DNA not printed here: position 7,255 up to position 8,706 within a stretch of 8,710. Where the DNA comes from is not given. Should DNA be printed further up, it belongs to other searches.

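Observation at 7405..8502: Fused monohaem cytochrome c-porin (Cyc2-like): possible outer-membrane iron oxidase or extracellular electron-transfer protein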

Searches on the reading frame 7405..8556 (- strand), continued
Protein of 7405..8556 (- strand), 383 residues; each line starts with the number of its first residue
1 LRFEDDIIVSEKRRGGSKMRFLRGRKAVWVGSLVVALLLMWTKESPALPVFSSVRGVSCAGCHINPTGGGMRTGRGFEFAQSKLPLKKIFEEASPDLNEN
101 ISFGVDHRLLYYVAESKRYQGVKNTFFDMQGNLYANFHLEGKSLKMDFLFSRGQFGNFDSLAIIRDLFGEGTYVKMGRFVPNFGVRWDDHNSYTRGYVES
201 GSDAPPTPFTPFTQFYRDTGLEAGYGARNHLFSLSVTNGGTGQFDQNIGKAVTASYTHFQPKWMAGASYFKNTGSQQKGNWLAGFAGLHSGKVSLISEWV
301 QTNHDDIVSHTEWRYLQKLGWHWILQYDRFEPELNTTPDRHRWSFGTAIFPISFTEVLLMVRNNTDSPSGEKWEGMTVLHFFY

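Call 45: search_solved_structures(query=A2, max_evalue=10, show_alignments=2)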
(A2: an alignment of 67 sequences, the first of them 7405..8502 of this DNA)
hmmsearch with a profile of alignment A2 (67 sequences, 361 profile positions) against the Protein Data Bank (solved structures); distinct sequences matched with E-value up to 10: 9.
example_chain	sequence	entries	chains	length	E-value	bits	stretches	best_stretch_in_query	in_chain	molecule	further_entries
6qvm_A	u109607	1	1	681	0.026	16.8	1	3-39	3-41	Multiheme cytochrome cf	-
8e5f_A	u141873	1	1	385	0.044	16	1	1-43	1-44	c-type cytochrome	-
1py9_A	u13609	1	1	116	0.15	14.3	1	175-225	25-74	Myelin-oligodendrocyte glycoprotein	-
1t3o_A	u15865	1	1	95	0.15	14.3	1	69-126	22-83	Carbon storage regulator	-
3csp_A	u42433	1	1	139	0.26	13.5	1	175-224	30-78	Myelin-oligodendrocyte glycoprotein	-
1pko_A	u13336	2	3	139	0.26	13.5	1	175-224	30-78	Myelin Oligodendrocyte Glycoprotein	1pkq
2por_A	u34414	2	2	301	0.32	13.2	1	188-267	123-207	PORIN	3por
22vl_e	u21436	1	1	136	0.7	12.1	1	231-304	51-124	ATP synthase epsilon chain, chloroplastic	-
5v93_n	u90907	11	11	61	1.4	11.1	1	15-36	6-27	30S ribosomal protein S14 type Z | Small ribosomal subunit protein uS14B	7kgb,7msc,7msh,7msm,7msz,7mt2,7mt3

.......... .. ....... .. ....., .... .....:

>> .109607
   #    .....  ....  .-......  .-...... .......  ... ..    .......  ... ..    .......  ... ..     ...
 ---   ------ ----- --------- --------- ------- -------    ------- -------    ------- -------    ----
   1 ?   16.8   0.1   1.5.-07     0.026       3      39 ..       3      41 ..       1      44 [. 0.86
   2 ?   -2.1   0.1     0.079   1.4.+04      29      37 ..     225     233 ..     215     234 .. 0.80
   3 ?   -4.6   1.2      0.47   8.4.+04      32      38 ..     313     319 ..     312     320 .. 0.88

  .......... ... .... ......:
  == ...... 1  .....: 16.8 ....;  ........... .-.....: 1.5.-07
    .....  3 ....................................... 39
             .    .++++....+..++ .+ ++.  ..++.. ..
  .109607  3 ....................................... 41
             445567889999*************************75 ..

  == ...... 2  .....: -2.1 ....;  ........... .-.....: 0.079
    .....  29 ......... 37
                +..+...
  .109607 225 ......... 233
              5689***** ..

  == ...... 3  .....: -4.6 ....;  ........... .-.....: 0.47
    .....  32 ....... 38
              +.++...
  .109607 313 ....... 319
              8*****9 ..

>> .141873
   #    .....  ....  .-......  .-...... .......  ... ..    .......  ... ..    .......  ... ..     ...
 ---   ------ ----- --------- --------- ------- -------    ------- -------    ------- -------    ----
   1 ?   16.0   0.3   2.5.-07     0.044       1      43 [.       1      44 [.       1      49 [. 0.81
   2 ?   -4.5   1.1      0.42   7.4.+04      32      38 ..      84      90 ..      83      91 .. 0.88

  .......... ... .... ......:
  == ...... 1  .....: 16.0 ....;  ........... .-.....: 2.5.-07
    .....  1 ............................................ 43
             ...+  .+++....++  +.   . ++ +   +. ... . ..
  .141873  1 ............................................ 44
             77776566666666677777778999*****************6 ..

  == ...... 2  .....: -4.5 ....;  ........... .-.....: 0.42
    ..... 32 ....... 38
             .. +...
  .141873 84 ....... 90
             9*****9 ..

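Call 46: find_encoding_contigs(protein=P0001, flank=10000, max_places=3)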
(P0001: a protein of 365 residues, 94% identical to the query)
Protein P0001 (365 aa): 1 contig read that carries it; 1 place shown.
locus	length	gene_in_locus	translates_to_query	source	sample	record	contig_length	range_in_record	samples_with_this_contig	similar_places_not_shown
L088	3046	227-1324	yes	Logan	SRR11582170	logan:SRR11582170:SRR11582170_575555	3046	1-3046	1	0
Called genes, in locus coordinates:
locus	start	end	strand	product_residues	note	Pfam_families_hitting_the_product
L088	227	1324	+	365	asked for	-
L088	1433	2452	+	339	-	-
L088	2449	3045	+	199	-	?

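Call 47: find_encoding_contigs(protein=P0003, flank=10000, max_places=3)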
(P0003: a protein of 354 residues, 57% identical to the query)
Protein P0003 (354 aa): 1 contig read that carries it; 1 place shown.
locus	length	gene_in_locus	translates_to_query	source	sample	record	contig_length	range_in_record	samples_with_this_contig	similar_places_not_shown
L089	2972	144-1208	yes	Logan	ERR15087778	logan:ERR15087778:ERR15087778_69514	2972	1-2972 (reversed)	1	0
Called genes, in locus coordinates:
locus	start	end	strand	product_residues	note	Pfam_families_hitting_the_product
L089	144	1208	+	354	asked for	-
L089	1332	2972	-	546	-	?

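Call 57: search_protein_families(library=pfam, proteins=[L006:8479-9084:+, L006:12392-13309:+, L003:11418-11918:+, L006:10211-11056:+], max_evalue=0.01)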
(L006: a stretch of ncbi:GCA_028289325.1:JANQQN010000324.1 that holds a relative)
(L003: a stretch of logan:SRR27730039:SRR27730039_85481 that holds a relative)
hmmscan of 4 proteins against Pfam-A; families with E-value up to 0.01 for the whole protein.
L006:8479-9084:+ (201 aa): 1 family
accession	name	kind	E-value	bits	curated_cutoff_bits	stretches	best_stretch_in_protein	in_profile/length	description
PF07635.16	PSCyt1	-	0.0045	18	22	0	112-168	1-50/59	Planctomycete cytochrome C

L006:12392-13309:+ (305 aa): 1 family
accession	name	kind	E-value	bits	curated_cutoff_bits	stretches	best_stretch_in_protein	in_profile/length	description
PF00032.22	Cytochrom_B_C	-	7.5e-05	23.3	20.7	1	106-182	1-77/102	Cytochrome b(C-terminal)/b6/petD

L003:11418-11918:+ (166 aa): 0 families

L006:10211-11056:+ (281 aa): 2 families
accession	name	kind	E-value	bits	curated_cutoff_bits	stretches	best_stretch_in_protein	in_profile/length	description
PF13442.11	Cytochrome_CBB3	-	8.4e-17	61.7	27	2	39-129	2-68/68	Cytochrome C oxidase, cbb3-type, subunit III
PF00034.26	Cytochrom_C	-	2.8e-14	54.6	21.3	2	40-130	1-87/90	Cytochrome c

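Call 73: predict_structure(alignment_id=A2)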
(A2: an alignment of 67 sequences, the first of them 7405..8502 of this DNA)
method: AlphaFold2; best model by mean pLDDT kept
length: 365 residues; sequences in the alignment: 67
mean_pLDDT: 88.6   pTM: 0.83
mean pLDDT of the five models: 88.6, 88.3, 88.0, 87.4, 87.3
residues with pLDDT >= 90: 251; 70-90: 81; 50-70: 23; < 50: 10
segments of 3 or more residues with pLDDT < 50: 23-29
pLDDT, mean of each block of 10 residues (from residue 1): 59 78 46 78 91 93 95 94 97 92 92 96 96 90 96 96 93 84 53 83 93 95 77 95 94 89 97 96 94 97 97 87 95 98 89 91 97
secondary structure, 60 per line:
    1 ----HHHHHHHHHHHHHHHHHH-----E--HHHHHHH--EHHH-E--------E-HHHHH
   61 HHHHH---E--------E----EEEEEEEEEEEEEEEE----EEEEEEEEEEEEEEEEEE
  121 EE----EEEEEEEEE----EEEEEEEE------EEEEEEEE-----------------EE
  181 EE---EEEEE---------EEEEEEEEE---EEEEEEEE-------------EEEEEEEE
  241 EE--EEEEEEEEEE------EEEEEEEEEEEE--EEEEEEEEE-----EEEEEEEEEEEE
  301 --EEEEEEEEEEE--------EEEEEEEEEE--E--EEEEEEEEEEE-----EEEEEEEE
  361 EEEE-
elements in order: H5-22 H31-37 H56-65 E83-98 E103-122 E127-135 E140-147 E154-161 E179-182 E186-190 E200-208 E212-219 E233-242 E245-254 E261-272 E275-283 E289-300 E303-313 E322-331 E337-347 E353-364

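Call 75: search_protein_families(library=pfam, proteins=[L003:7849-9159:-, L006:13306-15582:+], max_evalue=0.01)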
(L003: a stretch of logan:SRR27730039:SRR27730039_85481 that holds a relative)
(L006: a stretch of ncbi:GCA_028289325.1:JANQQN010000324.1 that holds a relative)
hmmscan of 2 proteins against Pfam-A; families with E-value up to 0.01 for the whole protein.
L003:7849-9159:- (436 aa): 6 families
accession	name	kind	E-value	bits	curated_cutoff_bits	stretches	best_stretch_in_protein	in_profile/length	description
PF13447.11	Multi-haem_cyto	-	2.2e-30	106.2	21.9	2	73-251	3-192/269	Seven times multi-haem cytochrome CxxCH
PF13435.11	Cytochrome_C554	-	8.8e-11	43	20.8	2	99-177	1-84/84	Cytochrome c554 and c-prime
PF14537.11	Cytochrom_c3_2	-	3.7e-10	40.6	25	1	68-150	2-67/79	Cytochrome c3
PF14522.11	Cytochrome_C7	-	5.3e-09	36.2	24.8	1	44-104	12-66/67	Cytochrome c7 and related cytochrome c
PF09699.15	Paired_CXXCH_1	-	7.7e-07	29.1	20.6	0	168-198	5-38/41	Doubled CXXCH motif (Paired_CXXCH_1)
PF03264.19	Cytochrom_NNT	-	0.0006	20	24.1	0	35-86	26-79/174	NapC/NirT cytochrome c family, N-terminal region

L006:13306-15582:+ (758 aa): 6 families
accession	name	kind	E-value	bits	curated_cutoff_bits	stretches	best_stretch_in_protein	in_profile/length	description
PF00034.26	Cytochrom_C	-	4e-28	99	21.3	1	297-372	2-89/90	Cytochrome c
PF13442.11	Cytochrome_CBB3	-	6.5e-17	62.1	27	1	295-369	2-68/68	Cytochrome C oxidase, cbb3-type, subunit III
PF14522.11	Cytochrome_C7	-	8.3e-08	32.4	24.8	0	118-194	10-66/67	Cytochrome c7 and related cytochrome c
PF02433.20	FixO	-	1.9e-06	28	29.6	1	320-367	102-149/219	Cytochrome C oxidase, mono-heme subunit/FixO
PF22113.1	Mtrc-MtrF_II-IV_dom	-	2e-05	24.6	30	0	161-203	5-43/176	Outer membrane cytochrome MtrC/MtrF-like, domains II/IV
PF14495.11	Cytochrom_C550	-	0.0035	17.5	27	0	632-656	19-42/136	Cytochrome c-550 domain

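Call 76: fold_search(model_id=the predicted structure, library=pdb)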
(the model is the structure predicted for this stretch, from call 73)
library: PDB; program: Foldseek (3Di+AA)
matches with E <= 10: 1023; with E <= 0.001: 195
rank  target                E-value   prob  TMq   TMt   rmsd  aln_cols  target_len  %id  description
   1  3szd_B                4.4e-09  1.00  0.44  0.44   9.7       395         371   11  Crystal structure of Pseudomonas aeruginosa OccK2 (OpdF) (released 2012-02-08)
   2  3jty_A                4.8e-09  1.00  0.45  0.43   8.2       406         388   11  Crystal structure of a BenF-like porin from Pseudomonas fluorescens Pf-5 (released 2009-10-20)
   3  8wv0_A                5.9e-09  1.00  0.56  0.61   6.1       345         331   11  Outer membrane porin of Burkholderia pseudomallei (BpsOmp38) (released 2024-10-30)
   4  3jty_B                6.5e-09  1.00  0.46  0.45   8.0       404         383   12  Crystal structure of a BenF-like porin from Pseudomonas fluorescens Pf-5 (released 2009-10-20)
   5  5onu_A                7.1e-09  1.00  0.55  0.62   5.2       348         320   11  Trimeric OmpU structure (released 2018-01-03)
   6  8wv0_B                7.5e-09  1.00  0.57  0.62   5.4       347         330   12  Outer membrane porin of Burkholderia pseudomallei (BpsOmp38) (released 2024-10-30)
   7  2qtk_A                7.9e-09  1.00  0.44  0.44   7.6       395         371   11  Crystal Structure of the outer membrane protein opdK from Pseudomonas aeruginosa (released 2008-06-24)
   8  5oyk                  8.3e-09  1.00  0.55  0.62   6.7       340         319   10  Outer-membrane expressed OmpT of Vibrio cholerae (released 2018-04-25)
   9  6ehc_A                9.6e-09  1.00  0.55  0.65   7.2       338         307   11  OmpUdeltaN (N-terminus deletion mutant of OmpU), outer membrane protein of Vibrio cholerae (released 2018-04-25)
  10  6ehb_A                1.1e-08  1.00  0.56  0.63   6.5       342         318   11  OmpU, an outer membrane protein, of Vibrio cholerae (released 2018-04-25)
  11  4kr8_C                1.1e-08  1.00  0.57  0.61   6.8       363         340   12  Salmonella typhi OmpF complex with Daunomycin (released 2014-05-28)
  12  2fgq                  1.4e-08  1.00  0.57  0.63   6.4       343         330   13  High resolution X-ray structure of Omp32 in complex with malate (released 2006-01-31)
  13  3jty_C                1.5e-08  1.00  0.45  0.43   8.7       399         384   12  Crystal structure of a BenF-like porin from Pseudomonas fluorescens Pf-5 (released 2009-10-20)
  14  8bys_A                1.9e-08  1.00  0.53  0.59   6.4       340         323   12  Outer membrane attachment porin OmpM1 from Veillonella parvula, native (released 2023-11-08)
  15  3prn                  1.9e-08  1.00  0.52  0.64   7.1       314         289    9  E1M, A104W MUTANT OF RH. BLASTICA PORIN (released 1998-08-12)
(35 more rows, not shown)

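Call 83: search_protein_families(library=pfam, alignment_id=A2, max_evalue=0.01)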
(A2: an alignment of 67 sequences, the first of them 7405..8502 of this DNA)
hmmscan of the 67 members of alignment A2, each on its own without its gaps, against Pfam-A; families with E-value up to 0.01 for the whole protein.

A. member 1, window:7405-8502:- (365 aa): 0 families

B. families by the number of members that match (of 67 scanned): 5 families
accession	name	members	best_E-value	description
PF13609.12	Porin_4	4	0.0011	Gram-negative porin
PF07642.17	BBP2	3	7.1e-05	Putative beta-barrel porin-2, OmpL-like. bbp2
PF13505.12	OMP_b-brl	2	0.0014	Outer membrane protein beta-barrel domain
PF07396.17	Porin_O_P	2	0.002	Phosphate-selective porin O and P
PF22147.1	AcrIC5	1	0.0089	Anti-CRISPR protein AcrIC5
